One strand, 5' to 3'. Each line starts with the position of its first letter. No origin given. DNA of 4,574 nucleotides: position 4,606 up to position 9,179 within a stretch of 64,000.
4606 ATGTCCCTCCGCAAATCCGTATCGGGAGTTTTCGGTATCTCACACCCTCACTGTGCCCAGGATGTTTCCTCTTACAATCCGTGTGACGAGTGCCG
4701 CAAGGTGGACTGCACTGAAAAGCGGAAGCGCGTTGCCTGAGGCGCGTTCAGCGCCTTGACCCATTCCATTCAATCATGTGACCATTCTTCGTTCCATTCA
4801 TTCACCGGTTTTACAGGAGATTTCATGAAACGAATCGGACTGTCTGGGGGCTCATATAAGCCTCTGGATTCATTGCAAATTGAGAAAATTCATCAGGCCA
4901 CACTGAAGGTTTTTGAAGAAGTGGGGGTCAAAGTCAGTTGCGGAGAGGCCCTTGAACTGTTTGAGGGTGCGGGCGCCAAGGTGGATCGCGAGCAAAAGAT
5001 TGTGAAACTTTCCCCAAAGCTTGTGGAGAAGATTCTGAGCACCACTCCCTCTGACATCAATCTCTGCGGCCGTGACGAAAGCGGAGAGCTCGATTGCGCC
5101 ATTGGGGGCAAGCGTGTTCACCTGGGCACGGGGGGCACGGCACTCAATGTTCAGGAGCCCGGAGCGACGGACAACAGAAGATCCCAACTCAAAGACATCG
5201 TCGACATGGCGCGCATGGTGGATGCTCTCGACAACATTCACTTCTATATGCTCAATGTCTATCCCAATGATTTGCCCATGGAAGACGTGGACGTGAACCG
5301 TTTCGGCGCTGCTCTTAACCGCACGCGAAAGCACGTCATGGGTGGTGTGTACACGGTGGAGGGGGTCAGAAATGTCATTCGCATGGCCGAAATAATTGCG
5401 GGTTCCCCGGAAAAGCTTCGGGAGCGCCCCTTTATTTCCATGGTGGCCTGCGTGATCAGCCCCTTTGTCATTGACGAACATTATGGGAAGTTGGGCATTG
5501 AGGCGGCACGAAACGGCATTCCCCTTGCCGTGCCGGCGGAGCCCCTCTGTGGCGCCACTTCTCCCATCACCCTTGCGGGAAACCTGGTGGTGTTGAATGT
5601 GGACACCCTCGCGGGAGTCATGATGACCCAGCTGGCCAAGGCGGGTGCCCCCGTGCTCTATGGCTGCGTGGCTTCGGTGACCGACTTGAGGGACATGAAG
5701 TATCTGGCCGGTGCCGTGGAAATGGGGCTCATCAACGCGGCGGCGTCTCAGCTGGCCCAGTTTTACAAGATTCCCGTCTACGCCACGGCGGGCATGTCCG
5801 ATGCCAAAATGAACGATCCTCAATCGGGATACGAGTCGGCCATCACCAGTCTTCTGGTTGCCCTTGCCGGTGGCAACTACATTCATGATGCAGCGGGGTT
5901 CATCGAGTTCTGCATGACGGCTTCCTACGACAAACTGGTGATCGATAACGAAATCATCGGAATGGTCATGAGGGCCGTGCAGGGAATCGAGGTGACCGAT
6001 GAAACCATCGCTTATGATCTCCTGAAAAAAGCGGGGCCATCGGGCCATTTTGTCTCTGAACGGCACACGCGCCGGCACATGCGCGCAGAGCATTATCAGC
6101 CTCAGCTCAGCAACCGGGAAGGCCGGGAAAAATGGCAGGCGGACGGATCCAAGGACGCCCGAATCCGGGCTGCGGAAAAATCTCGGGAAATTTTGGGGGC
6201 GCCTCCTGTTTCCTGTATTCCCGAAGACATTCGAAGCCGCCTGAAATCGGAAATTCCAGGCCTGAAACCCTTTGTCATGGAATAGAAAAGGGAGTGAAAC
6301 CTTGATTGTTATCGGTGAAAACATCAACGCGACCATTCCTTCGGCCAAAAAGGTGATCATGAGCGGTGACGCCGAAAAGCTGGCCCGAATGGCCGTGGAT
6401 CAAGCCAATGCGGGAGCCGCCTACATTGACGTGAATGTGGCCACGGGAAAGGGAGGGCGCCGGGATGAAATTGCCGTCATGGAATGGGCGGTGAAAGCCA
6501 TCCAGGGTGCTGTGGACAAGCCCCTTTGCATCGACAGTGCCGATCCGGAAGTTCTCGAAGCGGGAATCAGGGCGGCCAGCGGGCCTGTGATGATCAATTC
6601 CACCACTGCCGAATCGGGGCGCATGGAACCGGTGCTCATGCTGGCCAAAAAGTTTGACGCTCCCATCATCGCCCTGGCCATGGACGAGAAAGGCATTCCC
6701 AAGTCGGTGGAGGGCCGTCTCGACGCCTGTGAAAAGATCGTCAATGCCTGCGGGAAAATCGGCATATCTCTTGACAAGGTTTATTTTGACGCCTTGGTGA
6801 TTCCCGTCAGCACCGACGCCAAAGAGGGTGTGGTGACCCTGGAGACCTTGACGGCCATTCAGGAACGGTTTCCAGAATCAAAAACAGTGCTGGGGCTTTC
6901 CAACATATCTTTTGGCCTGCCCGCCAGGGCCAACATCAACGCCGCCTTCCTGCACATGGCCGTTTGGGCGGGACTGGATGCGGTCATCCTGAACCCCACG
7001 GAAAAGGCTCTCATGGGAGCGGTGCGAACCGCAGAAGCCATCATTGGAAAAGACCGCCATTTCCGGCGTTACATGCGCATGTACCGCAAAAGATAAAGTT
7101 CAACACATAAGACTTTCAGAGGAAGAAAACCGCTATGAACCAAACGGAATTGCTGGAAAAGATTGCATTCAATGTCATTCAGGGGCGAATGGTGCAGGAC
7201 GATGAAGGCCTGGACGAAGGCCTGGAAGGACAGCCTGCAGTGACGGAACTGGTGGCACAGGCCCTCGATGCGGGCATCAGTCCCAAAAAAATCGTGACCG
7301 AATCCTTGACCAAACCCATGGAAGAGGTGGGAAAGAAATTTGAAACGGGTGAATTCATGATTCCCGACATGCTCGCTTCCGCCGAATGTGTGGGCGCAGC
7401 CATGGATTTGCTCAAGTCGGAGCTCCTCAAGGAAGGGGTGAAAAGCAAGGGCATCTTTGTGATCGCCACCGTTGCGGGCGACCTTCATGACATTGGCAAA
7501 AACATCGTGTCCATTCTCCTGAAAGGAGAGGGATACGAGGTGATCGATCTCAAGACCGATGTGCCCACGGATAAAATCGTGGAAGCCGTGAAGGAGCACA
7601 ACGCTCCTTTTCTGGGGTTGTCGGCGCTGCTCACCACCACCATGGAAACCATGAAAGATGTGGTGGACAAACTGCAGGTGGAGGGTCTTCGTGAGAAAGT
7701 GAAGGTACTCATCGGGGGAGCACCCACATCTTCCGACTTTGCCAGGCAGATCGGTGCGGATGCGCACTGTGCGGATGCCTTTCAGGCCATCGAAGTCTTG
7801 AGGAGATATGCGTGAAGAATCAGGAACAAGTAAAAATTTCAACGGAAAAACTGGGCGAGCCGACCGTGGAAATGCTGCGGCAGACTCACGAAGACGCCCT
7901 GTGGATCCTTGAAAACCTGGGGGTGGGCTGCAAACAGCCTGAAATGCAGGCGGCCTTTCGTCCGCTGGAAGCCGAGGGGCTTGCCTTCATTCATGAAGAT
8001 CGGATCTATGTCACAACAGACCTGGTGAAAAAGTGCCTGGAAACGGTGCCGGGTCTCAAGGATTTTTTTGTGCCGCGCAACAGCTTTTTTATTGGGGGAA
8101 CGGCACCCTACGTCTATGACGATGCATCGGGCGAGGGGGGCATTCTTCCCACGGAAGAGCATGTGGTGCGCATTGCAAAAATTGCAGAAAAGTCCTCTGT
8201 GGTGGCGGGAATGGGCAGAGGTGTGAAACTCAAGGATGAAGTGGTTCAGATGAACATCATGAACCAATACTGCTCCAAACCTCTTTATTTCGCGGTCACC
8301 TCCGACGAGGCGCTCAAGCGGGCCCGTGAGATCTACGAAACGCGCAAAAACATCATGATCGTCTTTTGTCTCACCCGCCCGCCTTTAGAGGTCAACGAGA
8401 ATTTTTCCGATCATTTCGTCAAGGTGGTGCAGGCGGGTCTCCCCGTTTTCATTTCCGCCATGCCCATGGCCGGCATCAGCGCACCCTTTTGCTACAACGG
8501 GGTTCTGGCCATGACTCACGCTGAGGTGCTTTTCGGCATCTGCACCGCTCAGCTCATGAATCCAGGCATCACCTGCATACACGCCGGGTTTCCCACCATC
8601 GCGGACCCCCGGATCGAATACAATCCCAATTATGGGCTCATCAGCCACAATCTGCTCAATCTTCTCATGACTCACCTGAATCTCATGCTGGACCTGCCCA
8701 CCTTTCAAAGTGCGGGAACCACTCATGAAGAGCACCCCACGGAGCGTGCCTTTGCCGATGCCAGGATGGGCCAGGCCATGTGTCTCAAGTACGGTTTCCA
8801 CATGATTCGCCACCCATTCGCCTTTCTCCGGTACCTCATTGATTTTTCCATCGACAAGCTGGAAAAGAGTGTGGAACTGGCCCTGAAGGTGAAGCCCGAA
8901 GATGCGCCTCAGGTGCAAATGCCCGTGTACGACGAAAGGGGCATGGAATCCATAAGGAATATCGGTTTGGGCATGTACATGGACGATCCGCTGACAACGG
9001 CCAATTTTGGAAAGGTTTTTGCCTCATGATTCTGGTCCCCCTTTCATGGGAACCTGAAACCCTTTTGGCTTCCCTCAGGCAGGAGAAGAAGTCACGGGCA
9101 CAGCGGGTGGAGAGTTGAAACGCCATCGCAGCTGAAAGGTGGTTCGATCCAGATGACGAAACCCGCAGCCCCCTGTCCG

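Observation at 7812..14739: Decayed tandem array: the [short MttB-like (X) - AsnB (N) - MBL hydrolase (M)] unit was multiplied and then reciprocally deleted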

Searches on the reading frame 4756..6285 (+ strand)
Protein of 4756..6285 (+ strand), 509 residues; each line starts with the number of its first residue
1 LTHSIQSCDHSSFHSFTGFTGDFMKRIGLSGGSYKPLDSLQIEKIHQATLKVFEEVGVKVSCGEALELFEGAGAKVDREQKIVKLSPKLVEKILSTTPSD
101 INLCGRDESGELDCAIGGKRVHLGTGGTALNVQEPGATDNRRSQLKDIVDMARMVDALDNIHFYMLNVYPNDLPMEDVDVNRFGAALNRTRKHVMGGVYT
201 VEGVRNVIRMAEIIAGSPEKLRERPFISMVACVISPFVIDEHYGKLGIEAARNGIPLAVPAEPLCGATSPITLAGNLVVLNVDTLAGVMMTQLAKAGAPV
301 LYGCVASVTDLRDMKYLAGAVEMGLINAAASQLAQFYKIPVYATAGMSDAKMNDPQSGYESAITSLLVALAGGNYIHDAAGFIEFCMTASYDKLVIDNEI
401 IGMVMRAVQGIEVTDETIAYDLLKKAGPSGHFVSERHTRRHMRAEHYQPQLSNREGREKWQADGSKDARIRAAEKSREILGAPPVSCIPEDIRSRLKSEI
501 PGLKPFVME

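Call 4: search_protein_families(library=pfam, proteins=[window:4756-6285:+], max_evalue=0.001)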
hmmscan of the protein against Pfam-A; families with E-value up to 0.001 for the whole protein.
window:4756-6285:+ (509 aa): 1 family
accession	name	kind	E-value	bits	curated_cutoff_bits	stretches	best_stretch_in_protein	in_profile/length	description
PF06253.16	MTTB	-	8.3e-102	341.2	25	1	33-497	30-489/500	Trimethylamine methyltransferase (MTTB)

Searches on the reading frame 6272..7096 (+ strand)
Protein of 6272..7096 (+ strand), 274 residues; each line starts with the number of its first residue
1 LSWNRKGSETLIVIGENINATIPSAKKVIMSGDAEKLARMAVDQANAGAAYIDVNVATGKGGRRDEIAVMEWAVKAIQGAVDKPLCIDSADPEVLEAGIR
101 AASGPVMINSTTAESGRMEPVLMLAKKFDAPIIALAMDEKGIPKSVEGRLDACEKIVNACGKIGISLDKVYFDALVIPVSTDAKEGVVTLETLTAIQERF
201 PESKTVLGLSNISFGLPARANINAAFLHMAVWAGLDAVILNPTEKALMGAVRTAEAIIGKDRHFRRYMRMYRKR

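Call 4: search_protein_families(library=pfam, proteins=[window:6272-7096:+], max_evalue=0.001)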
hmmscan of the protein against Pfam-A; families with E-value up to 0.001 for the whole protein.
window:6272-7096:+ (274 aa): 2 families
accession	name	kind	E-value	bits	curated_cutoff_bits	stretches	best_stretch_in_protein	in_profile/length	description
PF00809.28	Pterin_bind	-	3.1e-26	93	25.5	1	18-240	4-243/244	Pterin binding enzyme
PF03599.22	CdhD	-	4.6e-06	26.1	24.8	1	69-139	84-153/387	CO dehydrogenase/acetyl-CoA synthase delta subunit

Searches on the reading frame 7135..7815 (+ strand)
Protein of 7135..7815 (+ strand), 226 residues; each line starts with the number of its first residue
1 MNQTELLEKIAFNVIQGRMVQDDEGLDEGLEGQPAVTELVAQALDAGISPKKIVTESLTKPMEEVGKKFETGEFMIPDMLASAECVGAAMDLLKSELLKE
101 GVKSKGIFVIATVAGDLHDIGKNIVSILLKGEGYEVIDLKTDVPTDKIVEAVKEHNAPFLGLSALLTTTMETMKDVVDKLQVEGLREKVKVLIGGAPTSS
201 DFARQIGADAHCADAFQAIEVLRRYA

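Call 4: search_protein_families(library=pfam, proteins=[window:7135-7815:+], max_evalue=0.001)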
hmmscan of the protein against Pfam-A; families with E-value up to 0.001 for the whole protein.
window:7135-7815:+ (226 aa): 2 families
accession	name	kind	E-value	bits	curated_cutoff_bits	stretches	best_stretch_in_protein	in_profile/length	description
PF02310.24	B12-binding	-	1.5e-26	93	32.1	1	108-212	3-113/121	B12 binding domain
PF02607.22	B12-binding_2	-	2.8e-13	50.3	23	1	35-94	16-74/74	B12 binding domain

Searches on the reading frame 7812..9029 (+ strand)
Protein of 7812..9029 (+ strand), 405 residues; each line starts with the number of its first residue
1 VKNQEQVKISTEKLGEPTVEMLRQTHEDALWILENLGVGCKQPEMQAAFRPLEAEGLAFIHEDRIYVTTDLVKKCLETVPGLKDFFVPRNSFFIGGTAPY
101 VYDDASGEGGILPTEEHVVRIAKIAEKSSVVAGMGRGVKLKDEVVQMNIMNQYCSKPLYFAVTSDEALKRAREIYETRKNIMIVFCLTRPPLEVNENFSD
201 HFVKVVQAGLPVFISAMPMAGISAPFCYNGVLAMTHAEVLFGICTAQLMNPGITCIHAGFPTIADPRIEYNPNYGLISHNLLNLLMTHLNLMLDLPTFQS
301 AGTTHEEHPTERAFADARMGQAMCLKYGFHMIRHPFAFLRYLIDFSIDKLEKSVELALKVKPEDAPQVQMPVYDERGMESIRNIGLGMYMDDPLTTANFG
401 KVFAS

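Call 4: search_protein_families(library=pfam, proteins=[window:7812-9029:+], max_evalue=0.001)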
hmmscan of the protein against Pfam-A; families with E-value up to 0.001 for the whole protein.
window:7812-9029:+ (405 aa): 1 family
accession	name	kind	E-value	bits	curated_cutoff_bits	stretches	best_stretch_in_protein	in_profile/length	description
PF06253.16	MTTB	-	1.1e-21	76.9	25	1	20-399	37-434/500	Trimethylamine methyltransferase (MTTB)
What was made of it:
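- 7812..9029 (+): X1, intact short MttB-family gene (405 aa); last gene of the MttB-MtgA-corrinoid-X1 block. Pfam PF06253 E 1e-21 (call 4).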

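Call 22: find_related_loci(query=A1, collection=genome_contigs, flank=9000)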
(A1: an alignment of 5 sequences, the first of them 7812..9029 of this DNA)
Query A1 (405 aa) in genome_contigs; peptide patterns used: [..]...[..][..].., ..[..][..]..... (x = any residue, [..] = any of these).
451 stretches matched a pattern; 290 encode a relative of the query (tblastn E <= 1e-3); the best 80 are kept; 80 distinct loci.
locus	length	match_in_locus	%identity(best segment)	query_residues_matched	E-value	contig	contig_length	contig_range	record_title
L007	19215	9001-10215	95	1-405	0e+0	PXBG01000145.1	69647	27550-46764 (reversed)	MAG: Syntrophobacteraceae bacterium isolate T3Sed10_239 T3-Sed10-C239, whole genome shotgun sequence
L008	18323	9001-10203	78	3-403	0e+0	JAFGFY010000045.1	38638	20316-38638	MAG: Deltaproteobacteria bacterium isolate Zod_Metabat.1351 k87_869899, whole genome shotgun sequence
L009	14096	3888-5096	78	3-405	0e+0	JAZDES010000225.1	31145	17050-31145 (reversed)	MAG: Pseudomonadota bacterium isolate MEGAHIT-group-0.160 k141_15807740, whole genome shotgun sequence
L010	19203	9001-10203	78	3-403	0e+0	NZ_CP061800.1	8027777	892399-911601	Desulfonema magnum strain 4be13 chromosome, complete genome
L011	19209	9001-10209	77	3-405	0e+0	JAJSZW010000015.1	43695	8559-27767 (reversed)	MAG: Deltaproteobacteria bacterium isolate SM7059A Ga0402080_041, whole genome shotgun sequence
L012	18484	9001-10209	79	1-403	0e+0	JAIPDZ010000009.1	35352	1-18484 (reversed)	MAG: Deltaproteobacteria bacterium isolate Tobar14m-G14 Tobar14m-20mill-C177, whole genome shotgun sequence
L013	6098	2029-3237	77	3-405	0e+0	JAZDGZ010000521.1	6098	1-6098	MAG: Pseudomonadota bacterium isolate MEGAHIT-group-0.292 k141_11043388, whole genome shotgun sequence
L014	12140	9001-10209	76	3-405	0e+0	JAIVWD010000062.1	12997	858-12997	MAG: Deltaproteobacteria bacterium isolate HYP3_UM_29 NODE_767_length_12997_cov_1.338617, whole genome shotgun sequence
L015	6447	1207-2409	78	3-403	0e+0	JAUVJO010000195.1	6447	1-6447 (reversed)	MAG: Deltaproteobacteria bacterium isolate CSMAG_456 CSMAG_456_k127_1628176_length_6447_cov_80.8823, whole genome shotgu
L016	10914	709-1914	78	4-405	0e+0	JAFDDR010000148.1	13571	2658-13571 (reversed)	MAG: Deltaproteobacteria bacterium isolate Meg19_1012_Bin_18 Meg19_1012_Bin_18_scaffold_37952, whole genome shotgun sequ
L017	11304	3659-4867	76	3-405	0e+0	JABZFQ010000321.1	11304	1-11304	MAG: Desulfobacteraceae bacterium isolate Grevelingen_8MPaII_metabat2.79 scaffold_6161, whole genome shotgun sequence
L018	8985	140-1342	77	3-403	0e+0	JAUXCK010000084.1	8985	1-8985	MAG: Desulfobacteraceae bacterium isolate CSMAG_2823 CSMAG_2823_k117_5479279_length_8985_cov_13.0000, whole genome shotg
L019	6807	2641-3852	77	2-405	0e+0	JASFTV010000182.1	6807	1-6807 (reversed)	MAG: Desulfobacteraceae bacterium isolate D1103U20metaG_sub_Bin_336 D1103U20metaG_FD_scaffold_4160_c1, whole genome shot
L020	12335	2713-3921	77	3-405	0e+0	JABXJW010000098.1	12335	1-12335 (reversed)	MAG: Desulfobacterales bacterium isolate CR_Bin_276 NODE_140_length_12335_cov_8.662588, whole genome shotgun sequence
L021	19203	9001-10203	77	3-403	0e+0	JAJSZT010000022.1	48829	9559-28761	MAG: Deltaproteobacteria bacterium isolate CR9063A Ga0402054_032, whole genome shotgun sequence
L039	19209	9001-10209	76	3-405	0e+0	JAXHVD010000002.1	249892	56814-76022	MAG: Thermodesulfobacteriota bacterium isolate MAG68_tar_biofilm MAG68_2, whole genome shotgun sequence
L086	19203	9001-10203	76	3-403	0e+0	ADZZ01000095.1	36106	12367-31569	Delta proteobacterium NaphS2 ctg_1101087565911, whole genome shotgun sequence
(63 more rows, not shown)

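Call 26: search_protein_families(library=pfam, proteins=[L086:11898-13292:+, L086:15387-16346:+, L039:11923-13404:+, L039:13420-14757:+, L039:17031-17948:+, L086:8093-8710:+], max_evalue=0.001)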
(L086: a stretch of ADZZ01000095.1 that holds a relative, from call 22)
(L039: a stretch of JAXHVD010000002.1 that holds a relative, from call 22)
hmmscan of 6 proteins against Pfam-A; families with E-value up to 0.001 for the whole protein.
L086:11898-13292:+ (464 aa): 6 families
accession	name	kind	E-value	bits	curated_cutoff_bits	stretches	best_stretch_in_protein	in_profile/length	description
PF01266.30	DAO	-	1.5e-34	120.5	27.9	1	30-246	2-214/353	FAD dependent oxidoreductase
PF07992.20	Pyr_redox_2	-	3.1e-05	24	26.1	0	187-235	188-236/291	Pyridine nucleotide-disulphide oxidoreductase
PF01494.25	FAD_binding_3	-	8.8e-05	22.3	22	0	180-237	98-160/349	FAD binding domain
PF13738.12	Pyr_redox_3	-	0.00028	20.7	30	0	169-241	62-134/305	Pyridine nucleotide-disulphide oxidoreductase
PF13454.12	NAD_binding_9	-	0.00074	20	21.8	0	32-72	2-38/155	FAD-NAD(P)-binding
PF13450.12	NAD_binding_8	-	0.00094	19.8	21.9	0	32-67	1-28/68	NAD(P)-binding Rossmann-like domain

L086:15387-16346:+ (319 aa): 1 family
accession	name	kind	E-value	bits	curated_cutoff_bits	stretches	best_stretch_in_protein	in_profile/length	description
PF00795.27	CN_hydrolase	-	1.1e-35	123.6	23.2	1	2-280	1-255/256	Carbon-nitrogen hydrolase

L039:11923-13404:+ (493 aa): 6 families
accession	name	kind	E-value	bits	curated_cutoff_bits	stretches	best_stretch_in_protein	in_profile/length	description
PF00733.27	Asn_synthase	-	1.6e-57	196.2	21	2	198-342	2-147/354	Asparagine synthase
PF13537.11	GATase_7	-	4.7e-15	56.1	25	1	82-153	48-122/123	Glutamine amidotransferase domain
PF13522.11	GATase_6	-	1.1e-08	35.6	27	1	81-148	62-130/130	Glutamine amidotransferase domain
PF02540.23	NAD_synthase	-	0.00011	21.9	21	1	198-275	5-84/242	NAD synthase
PF24167.1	DUF7411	-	0.00027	21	28.7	1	216-298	5-82/194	Family of unknown function (DUF7411)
PF06508.19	QueC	-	0.00054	20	22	1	216-272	4-60/210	Queuosine biosynthesis protein QueC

L039:13420-14757:+ (445 aa): 4 families
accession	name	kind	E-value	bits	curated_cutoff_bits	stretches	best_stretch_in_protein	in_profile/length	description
PF01266.30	DAO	-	2.2e-33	116.7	27.9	1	9-226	2-214/353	FAD dependent oxidoreductase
PF07992.20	Pyr_redox_2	-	5e-06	26.6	26.1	0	167-215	188-236/291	Pyridine nucleotide-disulphide oxidoreductase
PF13450.12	NAD_binding_8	-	0.00037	21.1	21.9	1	11-47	1-28/68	NAD(P)-binding Rossmann-like domain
PF13454.12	NAD_binding_9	-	0.00082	19.8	21.8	0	10-52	1-38/155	FAD-NAD(P)-binding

L039:17031-17948:+ (305 aa): 1 family
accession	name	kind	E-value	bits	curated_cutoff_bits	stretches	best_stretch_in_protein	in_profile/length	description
PF00795.27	CN_hydrolase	-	6.2e-31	108.1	23.2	1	2-278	1-253/256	Carbon-nitrogen hydrolase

L086:8093-8710:+ (205 aa): 6 families
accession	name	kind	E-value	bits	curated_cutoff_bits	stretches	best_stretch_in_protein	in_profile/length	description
PF01047.28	MarR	-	1.2e-15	57.6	24.6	1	91-148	2-59/59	MarR family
PF22381.2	Staph_reg_Sar_Rot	-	3.2e-09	37.2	27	1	81-161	3-83/85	Transcriptional regulator SarA/Rot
PF12802.13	MarR_2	-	6.2e-09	36.3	27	1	89-146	2-60/61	MarR family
PF01978.25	TrmB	-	9.1e-06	25.9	25.6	1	87-144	3-60/68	Sugar-specific transcriptional regulator TrmB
PF13463.12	HTH_27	-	1.6e-05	25.5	22.2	1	97-156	10-68/68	Winged helix DNA-binding domain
PF25213.1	HVO_A0261_N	-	0.00092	19.5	35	0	91-162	10-73/86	HVO_A0261 N-terminal domain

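Call 45: search_protein_families(library=ncbifam, proteins=[window:7812-9029:+, L039:13420-14757:+, L039:11923-13404:+, L039:17031-17948:+], max_evalue=0.00001)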
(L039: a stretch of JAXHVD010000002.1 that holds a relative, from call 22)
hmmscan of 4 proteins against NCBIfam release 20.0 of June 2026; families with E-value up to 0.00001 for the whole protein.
window:7812-9029:+ (405 aa): 1 family
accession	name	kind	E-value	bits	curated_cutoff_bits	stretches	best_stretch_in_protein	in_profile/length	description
TIGR02369.2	trimeth_pyl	equivalog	1.4e-16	60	525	1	92-299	90-310/469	[trimethylamine--corrinoid protein] Co-methyltransferase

L039:13420-14757:+ (445 aa): 7 families
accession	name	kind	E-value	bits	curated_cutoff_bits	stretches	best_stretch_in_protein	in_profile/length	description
TIGR01373.1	soxB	subfamily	1.5e-18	66.8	529.45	1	6-212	30-234/407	sarcosine oxidase subunit beta family protein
NF008425.0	PRK11259.1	equivalog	1.3e-12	47.4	257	1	6-228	4-215/377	N-methyl-L-tryptophan oxidase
TIGR02352.1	thiamin_ThiO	equivalog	4.5e-11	42.4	250.8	0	160-224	149-213/351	glycine oxidase ThiO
NF001933.0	PRK00711.1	subfamily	1.2e-09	37.7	383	0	165-226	204-265/429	D-amino acid dehydrogenase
NF050086.1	pipecolate_AmaA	exception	1.3e-08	33.9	600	0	8-65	27-75/425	L-pipecolate oxidase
TIGR01377.1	soxA_mon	subfamily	1.9e-08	33.5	479.65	1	9-225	3-207/381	amino oxidase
NF005560.0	PRK07233.1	equivalog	8e-06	24.9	252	0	8-28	2-22/435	hypothetical protein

L039:11923-13404:+ (493 aa): 8 families
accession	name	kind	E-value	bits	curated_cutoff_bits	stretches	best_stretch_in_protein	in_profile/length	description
NF006949.0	PRK09431.1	equivalog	2.1e-90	303.8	499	1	1-481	1-509/554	asparagine synthase B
TIGR01536.1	asn_synth_AEB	equivalog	2.5e-70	237.9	267.1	2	3-341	2-383/517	asparagine synthase (glutamine-hydrolyzing)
TIGR03104.1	trio_amidotrans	equivalog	4.6e-36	124.2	570.1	3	194-368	241-418/589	N-acetylglutaminylglutamine amidotransferase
TIGR03108.1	eps_aminotran_1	hypoth_equivalog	2.4e-32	112.4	816.9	3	189-332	234-377/628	XrtA/PEP-CTERM system amidotransferase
NF033535.1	lass_lactam_cya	exception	3.9e-31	108.3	525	2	1-153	1-166/668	lasso peptide isopeptide bond-forming cyclase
NF033561.1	macrolact_Ik_Al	subfamily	6.3e-17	61.4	300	1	159-328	157-333/561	albusnodin/ikarugamycin family macrolactam cyclase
TIGR01134.1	purF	equivalog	1.4e-06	28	350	1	98-176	146-222/432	amidophosphoribosyltransferase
NF010587.0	PRK13980.1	equivalog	5.3e-06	25.8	255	1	190-282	10-102/267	NAD+ synthase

L039:17031-17948:+ (305 aa): 9 families
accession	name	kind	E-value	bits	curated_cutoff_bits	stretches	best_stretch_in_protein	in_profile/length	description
NF010588.0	PRK13981.1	equivalog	9.5e-30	103.5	479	1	1-170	5-176/546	NAD+ synthase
TIGR03381.1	agmatine_aguB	equivalog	1e-19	71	410.25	1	2-288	2-270/279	N-carbamoylputrescine amidase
NF033621.1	de_GSH_amidase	exception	3.2e-16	59.5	355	1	3-166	2-168/260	deaminated glutathione amidase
NF002730.0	PRK02628.1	equivalog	2.9e-15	55.5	473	1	2-174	14-192/677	NAD(+) synthase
NF040852.1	nitrile_Arch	equivalog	1.6e-13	50.4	500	1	1-164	1-166/262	nitrilase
NF009803.0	PRK13287.1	equivalog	5.3e-10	38.6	406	1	14-167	31-188/333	formamidase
NF007757.0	PRK10438.1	equivalog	8.2e-09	35.1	249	0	1-150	4-147/256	amidohydrolase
TIGR04048.1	nitrile_sll0784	equivalog_domain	1.8e-07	30.5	502.6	1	2-171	4-186/301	Nit6803 family nitrilase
TIGR00546.1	lnt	equivalog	4.3e-06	26.2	132.9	0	16-111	181-273/395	apolipoprotein N-acyltransferase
